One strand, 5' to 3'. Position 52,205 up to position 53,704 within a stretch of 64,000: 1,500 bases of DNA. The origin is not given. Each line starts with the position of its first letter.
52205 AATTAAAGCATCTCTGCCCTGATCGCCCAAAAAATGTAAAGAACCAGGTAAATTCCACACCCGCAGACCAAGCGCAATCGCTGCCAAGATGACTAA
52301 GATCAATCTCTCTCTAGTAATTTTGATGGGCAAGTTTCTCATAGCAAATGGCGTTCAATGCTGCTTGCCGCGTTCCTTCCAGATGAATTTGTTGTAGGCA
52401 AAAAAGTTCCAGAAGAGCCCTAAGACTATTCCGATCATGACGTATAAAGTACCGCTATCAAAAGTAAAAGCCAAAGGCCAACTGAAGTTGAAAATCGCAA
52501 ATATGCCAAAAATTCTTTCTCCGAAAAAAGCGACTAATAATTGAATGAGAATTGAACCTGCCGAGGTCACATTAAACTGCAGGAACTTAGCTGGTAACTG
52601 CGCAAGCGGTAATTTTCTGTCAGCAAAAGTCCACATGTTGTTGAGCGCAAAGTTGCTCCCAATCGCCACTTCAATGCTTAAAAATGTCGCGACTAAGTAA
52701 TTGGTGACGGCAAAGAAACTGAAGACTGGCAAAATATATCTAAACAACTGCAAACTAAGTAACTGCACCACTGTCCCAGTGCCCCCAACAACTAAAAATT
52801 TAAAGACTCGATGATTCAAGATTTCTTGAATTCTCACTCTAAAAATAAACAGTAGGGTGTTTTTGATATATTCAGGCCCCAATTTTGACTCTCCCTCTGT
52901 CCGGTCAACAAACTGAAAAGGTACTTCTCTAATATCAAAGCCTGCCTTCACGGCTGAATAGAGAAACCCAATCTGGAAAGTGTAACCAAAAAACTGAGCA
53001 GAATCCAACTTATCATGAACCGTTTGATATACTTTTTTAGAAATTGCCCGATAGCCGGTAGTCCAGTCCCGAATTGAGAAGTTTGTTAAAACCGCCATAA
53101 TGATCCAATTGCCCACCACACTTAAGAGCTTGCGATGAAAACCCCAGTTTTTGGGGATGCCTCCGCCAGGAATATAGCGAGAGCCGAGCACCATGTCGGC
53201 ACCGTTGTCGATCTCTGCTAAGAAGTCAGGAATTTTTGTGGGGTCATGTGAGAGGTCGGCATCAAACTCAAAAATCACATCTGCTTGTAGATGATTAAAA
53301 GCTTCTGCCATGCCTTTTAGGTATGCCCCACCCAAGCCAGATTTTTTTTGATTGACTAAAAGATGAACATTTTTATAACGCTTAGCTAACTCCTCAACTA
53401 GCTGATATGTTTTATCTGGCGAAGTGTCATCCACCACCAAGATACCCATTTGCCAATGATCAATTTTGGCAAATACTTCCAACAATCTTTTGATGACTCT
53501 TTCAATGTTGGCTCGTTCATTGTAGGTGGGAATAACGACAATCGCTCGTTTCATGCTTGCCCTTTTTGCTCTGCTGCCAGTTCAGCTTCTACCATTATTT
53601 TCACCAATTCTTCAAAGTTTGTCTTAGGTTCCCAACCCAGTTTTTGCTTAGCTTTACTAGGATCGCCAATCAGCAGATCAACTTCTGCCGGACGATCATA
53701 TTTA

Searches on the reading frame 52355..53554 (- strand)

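Call 9: search_protein_families(library=pfam, proteins=[window:52355-53554:-], max_evalue=0.001)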
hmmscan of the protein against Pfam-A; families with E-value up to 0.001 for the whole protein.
window:52355-53554:- (399 aa): 3 families
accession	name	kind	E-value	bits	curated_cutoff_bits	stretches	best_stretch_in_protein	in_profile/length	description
PF00535.33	Glycos_transf_2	-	1.4e-28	100.4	23.3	1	6-176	2-164/168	Glycosyl transferase family 2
PF04138.20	GtrA_DPMS_TM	-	6.4e-13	49.4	26.1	1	252-392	1-117/117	GtrA/DPMS, transmembrane domain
PF13641.12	Glyco_tranf_2_3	-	5.6e-07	30.2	27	1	5-106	4-102/230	Glycosyltransferase like family 2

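Call 52: search_protein_families(library=ncbifam, proteins=[window:52355-53554:-], max_evalue=0.001)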
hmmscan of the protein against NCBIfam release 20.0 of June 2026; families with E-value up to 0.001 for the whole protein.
window:52355-53554:- (399 aa): 17 families
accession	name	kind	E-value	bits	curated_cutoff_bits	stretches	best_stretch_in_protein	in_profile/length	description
TIGR04182.1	glyco_TIGR04182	equivalog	1.5e-18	67.2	325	1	5-274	3-245/293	S-layer glycoprotein N-glycosyltransferase AglJ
NF047588.1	GlcsyltransPgfSStrep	equivalog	3.4e-18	65.9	500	1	5-226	4-206/308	glycosyltransferase PgfS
NF007986.1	PRK10714.1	equivalog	3.9e-14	52.4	529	1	2-181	6-174/316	undecaprenyl-phosphate 4-deoxy-4-formamido-L-arabinose transferase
NF041391.1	DPhHxTase_Halo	equivalog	1.3e-13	50.4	375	1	10-227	3-194/213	dolichyl-phosphate hexose transferase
NF058614.1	PPMAGASynPpgS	equivalog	7.7e-09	35.3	370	1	5-179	3-165/226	polyprenyl-phospho-N-acetylgalactosaminyl synthase PpgS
TIGR03937.1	PgaC_IcaA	equivalog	2.2e-08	33.5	422.3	1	5-101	48-136/407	poly-beta-1,6-N-acetyl-D-glucosamine synthase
NF041875.1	EPS_EpsD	equivalog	2.7e-08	33.6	370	1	6-122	3-111/325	exopolysaccharide biosynthesis glycosyltransferase EpsD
NF038302.1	EPS_HpsE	equivalog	3.5e-08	32.8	300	1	6-85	5-85/307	hormogonium polysaccharide biosynthesis glycosyltransferase HpsE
TIGR03469.1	HpnB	hypoth_equivalog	3.5e-07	29.6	379.25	1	5-117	47-162/386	hopene-associated glycosyltransferase HpnB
NF050050.1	ProtGlycPglI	equivalog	4.9e-07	29.4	500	1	5-128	5-121/306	GalNAc(5)-diNAcBac-PP-undecaprenol beta-1,3-glucosyltransferase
NF007482.0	PRK10073.1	equivalog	1.5e-06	27.4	423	1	5-86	9-85/334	glycosyltransferase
NF053846.1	glyco_with_XrtP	equivalog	6.7e-06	25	520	1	7-70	46-104/440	XrtP-associated glycosyltransferase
NF010496.0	PRK13915.1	equivalog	7.8e-06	25.2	262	1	5-105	34-132/307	glucosyl-3-phosphoglycerate synthase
TIGR04283.1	glyco_like_mftF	equivalog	8.8e-06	25.5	182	1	6-58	3-51/221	TIGR04283 family arsenosugar biosynthesis glycosyltransferase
NF047683.1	TeichurnBiosyTuaG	equivalog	1.1e-05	25.2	400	1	6-85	10-85/252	teichuronic acid biosynthesis protein TuaG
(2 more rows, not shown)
